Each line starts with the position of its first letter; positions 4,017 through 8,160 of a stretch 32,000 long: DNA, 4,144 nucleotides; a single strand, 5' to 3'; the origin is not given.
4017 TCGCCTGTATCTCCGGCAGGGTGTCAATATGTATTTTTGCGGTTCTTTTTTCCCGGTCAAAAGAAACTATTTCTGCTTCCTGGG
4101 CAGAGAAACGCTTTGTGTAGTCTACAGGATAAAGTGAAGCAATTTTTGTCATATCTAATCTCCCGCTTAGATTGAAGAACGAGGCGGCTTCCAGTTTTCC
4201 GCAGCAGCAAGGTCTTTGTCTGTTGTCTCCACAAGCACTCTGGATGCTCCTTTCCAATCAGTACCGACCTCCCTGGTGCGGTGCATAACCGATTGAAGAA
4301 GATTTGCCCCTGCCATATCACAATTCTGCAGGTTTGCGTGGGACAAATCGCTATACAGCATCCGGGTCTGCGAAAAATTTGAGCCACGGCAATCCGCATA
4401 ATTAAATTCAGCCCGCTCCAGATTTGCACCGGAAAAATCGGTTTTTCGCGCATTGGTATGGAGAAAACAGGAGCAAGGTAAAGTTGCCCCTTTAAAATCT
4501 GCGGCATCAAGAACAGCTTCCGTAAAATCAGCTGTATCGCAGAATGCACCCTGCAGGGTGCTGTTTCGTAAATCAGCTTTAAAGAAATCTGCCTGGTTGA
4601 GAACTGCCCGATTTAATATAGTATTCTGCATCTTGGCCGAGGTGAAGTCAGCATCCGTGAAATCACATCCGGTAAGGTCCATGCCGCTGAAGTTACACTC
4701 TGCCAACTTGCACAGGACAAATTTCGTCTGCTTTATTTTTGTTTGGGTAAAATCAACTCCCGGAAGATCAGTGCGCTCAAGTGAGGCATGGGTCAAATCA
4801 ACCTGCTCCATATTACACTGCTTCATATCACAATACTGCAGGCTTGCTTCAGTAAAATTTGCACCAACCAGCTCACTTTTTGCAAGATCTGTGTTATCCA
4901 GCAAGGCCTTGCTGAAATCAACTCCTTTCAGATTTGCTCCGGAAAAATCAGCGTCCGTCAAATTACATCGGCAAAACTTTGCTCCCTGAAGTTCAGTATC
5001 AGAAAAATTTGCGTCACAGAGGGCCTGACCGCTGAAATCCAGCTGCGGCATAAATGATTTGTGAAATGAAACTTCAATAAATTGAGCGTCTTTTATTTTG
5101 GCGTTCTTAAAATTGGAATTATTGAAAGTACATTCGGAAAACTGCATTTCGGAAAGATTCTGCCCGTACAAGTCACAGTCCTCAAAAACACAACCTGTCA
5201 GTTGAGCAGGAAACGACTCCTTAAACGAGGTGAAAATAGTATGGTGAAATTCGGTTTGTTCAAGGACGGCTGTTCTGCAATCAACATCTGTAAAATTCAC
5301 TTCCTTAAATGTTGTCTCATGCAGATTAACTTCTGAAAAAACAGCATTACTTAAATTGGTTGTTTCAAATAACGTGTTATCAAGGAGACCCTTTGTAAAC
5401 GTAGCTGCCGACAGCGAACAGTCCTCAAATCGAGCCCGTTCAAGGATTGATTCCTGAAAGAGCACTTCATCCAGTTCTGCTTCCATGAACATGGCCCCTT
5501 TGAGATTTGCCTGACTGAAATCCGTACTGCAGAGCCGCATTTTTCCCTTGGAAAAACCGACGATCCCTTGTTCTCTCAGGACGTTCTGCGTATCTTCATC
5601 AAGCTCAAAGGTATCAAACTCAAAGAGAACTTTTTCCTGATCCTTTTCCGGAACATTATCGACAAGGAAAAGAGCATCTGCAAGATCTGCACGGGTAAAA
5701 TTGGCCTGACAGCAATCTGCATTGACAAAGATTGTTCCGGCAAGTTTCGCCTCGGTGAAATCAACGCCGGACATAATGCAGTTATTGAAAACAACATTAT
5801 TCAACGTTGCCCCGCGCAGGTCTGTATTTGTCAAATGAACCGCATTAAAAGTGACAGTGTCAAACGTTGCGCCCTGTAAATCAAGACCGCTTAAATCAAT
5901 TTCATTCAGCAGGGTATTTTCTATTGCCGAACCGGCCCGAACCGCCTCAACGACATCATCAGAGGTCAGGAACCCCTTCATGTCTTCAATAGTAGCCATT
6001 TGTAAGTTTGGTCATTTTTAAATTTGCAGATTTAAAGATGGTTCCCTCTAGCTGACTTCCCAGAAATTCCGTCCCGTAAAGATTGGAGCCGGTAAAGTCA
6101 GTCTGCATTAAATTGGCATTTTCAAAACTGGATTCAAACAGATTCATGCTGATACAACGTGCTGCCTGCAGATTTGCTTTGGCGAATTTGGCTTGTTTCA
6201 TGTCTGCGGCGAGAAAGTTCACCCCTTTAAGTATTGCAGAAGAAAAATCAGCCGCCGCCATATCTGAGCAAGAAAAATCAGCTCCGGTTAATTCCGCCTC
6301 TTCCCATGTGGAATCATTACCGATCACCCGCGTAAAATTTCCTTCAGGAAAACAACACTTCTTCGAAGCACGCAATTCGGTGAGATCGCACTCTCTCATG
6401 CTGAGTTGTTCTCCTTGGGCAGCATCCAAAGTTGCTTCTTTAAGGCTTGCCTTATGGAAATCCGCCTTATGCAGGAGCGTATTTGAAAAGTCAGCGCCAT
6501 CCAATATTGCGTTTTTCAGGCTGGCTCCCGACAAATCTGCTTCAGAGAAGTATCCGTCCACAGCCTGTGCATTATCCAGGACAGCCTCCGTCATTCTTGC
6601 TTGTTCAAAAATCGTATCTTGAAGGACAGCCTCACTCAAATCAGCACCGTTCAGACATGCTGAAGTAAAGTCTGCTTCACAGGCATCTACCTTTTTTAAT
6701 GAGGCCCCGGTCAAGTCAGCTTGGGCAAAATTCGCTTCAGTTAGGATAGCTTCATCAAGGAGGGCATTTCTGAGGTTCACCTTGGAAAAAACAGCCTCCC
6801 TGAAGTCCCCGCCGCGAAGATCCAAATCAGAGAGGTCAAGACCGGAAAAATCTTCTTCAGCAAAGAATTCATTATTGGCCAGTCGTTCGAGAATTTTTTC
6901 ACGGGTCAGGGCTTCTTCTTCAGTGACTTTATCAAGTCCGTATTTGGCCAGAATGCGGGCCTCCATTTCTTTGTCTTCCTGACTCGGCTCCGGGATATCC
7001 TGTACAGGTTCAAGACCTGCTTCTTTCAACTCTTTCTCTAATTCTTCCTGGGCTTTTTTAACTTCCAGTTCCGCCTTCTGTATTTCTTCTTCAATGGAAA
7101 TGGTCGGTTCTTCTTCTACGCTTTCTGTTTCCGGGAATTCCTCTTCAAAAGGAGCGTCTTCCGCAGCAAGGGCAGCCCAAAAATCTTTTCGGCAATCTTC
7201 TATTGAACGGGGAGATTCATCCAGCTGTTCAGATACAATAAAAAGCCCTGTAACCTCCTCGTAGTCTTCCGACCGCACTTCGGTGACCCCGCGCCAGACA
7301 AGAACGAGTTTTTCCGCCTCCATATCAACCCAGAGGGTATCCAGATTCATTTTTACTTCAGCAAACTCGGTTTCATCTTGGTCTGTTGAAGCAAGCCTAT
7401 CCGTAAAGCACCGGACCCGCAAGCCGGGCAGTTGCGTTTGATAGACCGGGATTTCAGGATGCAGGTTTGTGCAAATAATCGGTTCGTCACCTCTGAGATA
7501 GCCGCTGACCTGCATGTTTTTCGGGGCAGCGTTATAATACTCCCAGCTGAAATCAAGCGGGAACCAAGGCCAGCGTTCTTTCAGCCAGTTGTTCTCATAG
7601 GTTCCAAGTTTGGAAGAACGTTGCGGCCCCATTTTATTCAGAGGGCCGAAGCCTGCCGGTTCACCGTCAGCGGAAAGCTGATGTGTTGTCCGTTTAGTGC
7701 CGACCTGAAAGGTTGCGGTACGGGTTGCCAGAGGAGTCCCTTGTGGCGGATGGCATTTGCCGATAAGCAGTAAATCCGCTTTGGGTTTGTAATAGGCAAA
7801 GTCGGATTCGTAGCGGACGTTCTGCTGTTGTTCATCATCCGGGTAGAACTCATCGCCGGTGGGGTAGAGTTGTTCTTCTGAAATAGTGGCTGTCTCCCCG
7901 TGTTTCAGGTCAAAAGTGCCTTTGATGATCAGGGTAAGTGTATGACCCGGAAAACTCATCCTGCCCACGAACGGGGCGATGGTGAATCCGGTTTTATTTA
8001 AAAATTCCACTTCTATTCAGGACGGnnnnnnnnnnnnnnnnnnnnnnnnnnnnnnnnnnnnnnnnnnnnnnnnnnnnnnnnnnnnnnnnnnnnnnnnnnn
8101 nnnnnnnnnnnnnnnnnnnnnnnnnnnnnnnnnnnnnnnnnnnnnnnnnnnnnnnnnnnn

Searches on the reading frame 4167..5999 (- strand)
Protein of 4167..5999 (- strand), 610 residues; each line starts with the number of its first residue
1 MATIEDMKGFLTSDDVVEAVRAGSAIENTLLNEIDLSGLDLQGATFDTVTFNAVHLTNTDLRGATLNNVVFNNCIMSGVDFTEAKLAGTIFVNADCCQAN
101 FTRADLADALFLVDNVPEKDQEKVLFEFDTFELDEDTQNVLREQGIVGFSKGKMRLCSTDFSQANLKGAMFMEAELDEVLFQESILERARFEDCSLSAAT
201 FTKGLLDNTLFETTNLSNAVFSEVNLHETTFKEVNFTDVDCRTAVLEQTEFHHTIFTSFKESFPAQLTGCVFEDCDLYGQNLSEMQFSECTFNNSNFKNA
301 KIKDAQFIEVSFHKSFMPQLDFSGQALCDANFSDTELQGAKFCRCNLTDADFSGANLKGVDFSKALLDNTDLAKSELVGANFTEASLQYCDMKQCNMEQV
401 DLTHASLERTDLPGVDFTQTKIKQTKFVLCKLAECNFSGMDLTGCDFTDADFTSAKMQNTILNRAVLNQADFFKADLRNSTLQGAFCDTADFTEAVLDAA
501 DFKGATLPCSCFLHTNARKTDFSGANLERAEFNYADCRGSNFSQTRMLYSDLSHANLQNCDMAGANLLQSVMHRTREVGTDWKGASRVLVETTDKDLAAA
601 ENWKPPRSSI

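Call 9: search_protein_families(library=pfam, proteins=[window:4167-5999:-], max_evalue=0.01)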
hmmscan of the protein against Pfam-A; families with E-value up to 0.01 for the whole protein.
window:4167-5999:- (610 aa): 5 families
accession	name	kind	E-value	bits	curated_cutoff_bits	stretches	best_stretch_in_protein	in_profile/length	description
PF00805.28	Pentapeptide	-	3.3e-90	295.5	20.2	13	380-419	1-40/40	Pentapeptide repeats (8 copies)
PF13599.13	Pentapeptide_4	-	1.3e-60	201.8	38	8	45-112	2-69/78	Pentapeptide repeat region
PF13576.12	Pentapeptide_3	-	8.2e-41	138.4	27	8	187-230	2-48/48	Pentapeptide repeats (9 copies)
PF25296.1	Decapeptide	-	6.7e-17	61.6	45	2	295-363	5-73/74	Decapeptide repeat region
PF23894.2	LD_SV2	-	7.8e-17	61.8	29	1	169-231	30-92/92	SV2A/B/C luminal domain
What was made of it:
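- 4167..5999 (-): TvpB-like pentapeptide-repeat protein. Pfam (call 9).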

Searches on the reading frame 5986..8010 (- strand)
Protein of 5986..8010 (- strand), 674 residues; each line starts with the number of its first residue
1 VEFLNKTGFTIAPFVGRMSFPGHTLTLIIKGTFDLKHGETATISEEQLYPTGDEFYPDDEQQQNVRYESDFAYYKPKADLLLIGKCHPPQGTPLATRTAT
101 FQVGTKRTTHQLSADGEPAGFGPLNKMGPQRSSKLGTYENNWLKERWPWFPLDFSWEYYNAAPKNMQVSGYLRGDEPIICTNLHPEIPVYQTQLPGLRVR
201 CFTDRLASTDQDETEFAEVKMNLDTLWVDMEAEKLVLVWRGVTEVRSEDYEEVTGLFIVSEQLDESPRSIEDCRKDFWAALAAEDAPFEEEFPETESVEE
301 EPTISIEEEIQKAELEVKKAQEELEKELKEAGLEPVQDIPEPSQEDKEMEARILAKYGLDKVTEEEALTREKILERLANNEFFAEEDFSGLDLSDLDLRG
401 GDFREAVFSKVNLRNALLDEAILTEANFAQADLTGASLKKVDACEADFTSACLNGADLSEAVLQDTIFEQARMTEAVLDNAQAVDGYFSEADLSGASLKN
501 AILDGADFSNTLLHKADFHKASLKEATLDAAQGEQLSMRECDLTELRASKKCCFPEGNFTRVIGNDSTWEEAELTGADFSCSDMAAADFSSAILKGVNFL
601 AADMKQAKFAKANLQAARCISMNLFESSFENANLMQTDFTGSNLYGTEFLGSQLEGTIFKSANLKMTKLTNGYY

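Call 3: search_protein_families(library=pfam, proteins=[window:5986-8010:-], max_evalue=0.1)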
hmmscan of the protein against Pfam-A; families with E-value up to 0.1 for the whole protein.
window:5986-8010:- (674 aa): 6 families
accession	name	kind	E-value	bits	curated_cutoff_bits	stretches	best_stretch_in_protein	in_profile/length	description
PF09937.14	DUF2169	-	4.7e-56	190.8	25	2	114-240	173-294/294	Uncharacterized protein conserved in bacteria (DUF2169)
PF00805.28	Pentapeptide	-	3.7e-46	154.7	20.2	7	491-528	1-38/40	Pentapeptide repeats (8 copies)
PF13599.13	Pentapeptide_4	-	5.7e-29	100.4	38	4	463-530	3-70/78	Pentapeptide repeat region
PF13576.12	Pentapeptide_3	-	1.1e-19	70.8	27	4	398-436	6-47/48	Pentapeptide repeats (9 copies)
PF25296.1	Decapeptide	-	7.7e-09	35.7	45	1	572-617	25-70/74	Decapeptide repeat region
PF23894.2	LD_SV2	-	9.6e-08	32.7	29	0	598-659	31-92/92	SV2A/B/C luminal domain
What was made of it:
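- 5986..8010 (-): TvpAB-like protein (DUF2169 plus pentapeptide repeats). Pfam (call 3).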

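Call 4: search_protein_families(library=ncbifam, proteins=[window:5986-8010:-], max_evalue=0.1)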
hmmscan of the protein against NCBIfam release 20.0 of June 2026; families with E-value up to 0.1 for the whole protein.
window:5986-8010:- (674 aa): 20 families
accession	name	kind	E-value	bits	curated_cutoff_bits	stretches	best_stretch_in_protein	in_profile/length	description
NF047416.1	penta_HetL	equivalog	7.1e-31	107.4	260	2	384-577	21-216/218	heterocyst differentiation pentapeptide repeat protein HetL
NF052603.1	penta_Alr5209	equivalog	2.3e-28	98.6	125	4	558-639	14-95/113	Alr5209 family pentapeptide repeat protein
NF011744.0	PRK15197.1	equivalog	4e-26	91.9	274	3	364-486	143-264/291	SPI-2 type III secretion system effector PipB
NF011743.0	PRK15196.1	equivalog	5.6e-22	78.1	354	2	393-548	169-329/350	type III secretion system effector PipB2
NF033086.2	penta_rpt_Qnr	equivalog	1.7e-18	67.1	240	3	383-545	2-175/211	Qnr family pentapeptide repeat protein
NF000071.4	penta_rpt_QnrA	exception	3e-17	63.1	450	1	381-544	6-180/218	QnrA family quinolone resistance pentapeptide repeat protein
NF012152.0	penta_rpt_QnrC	exception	1.1e-16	61.5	500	2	384-544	9-180/221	QnrC family quinolone resistance pentapeptide repeat protein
NF033375.2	penta_rpt_QnrE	exception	3e-14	53.5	480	2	363-543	5-191/214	QnrE family quinolone resistance pentapeptide repeat protein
NF000421.1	penta_rpt_QnrVC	exception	3.4e-14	53.3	460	2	407-601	7-201/218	QnrVC family quinolone resistance pentapeptide repeat protein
NF000420.1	penta_rpt_QnrB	exception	6.8e-14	52.4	460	2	368-545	10-193/214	QnrB family quinolone resistance pentapeptide repeat protein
NF000056.3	penta_rpt_QnrS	exception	7.2e-14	52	460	2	383-528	8-159/218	QnrS family quinolone resistance pentapeptide repeat protein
NF012151.0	penta_rpt_QnrAS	exception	1.8e-13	51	490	3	379-528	4-159/218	QnrAS family quinolone resistance pentapeptide repeat protein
NF000349.1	mfpA_AE000516.2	equivalog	1.1e-12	48.1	360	1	371-532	16-168/183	pentapeptide repeat protein MfpA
NF038182.1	penta_rpt_SmQnr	exception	1.3e-12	48.1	460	2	466-671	4-179/215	SmQnr family pentapeptide repeat protein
NF011904.1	PRK15377.1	subfamily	6.8e-11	41.3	500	1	388-482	11-101/606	type III secretion system effector HECT-type E3 ubiquitin transferase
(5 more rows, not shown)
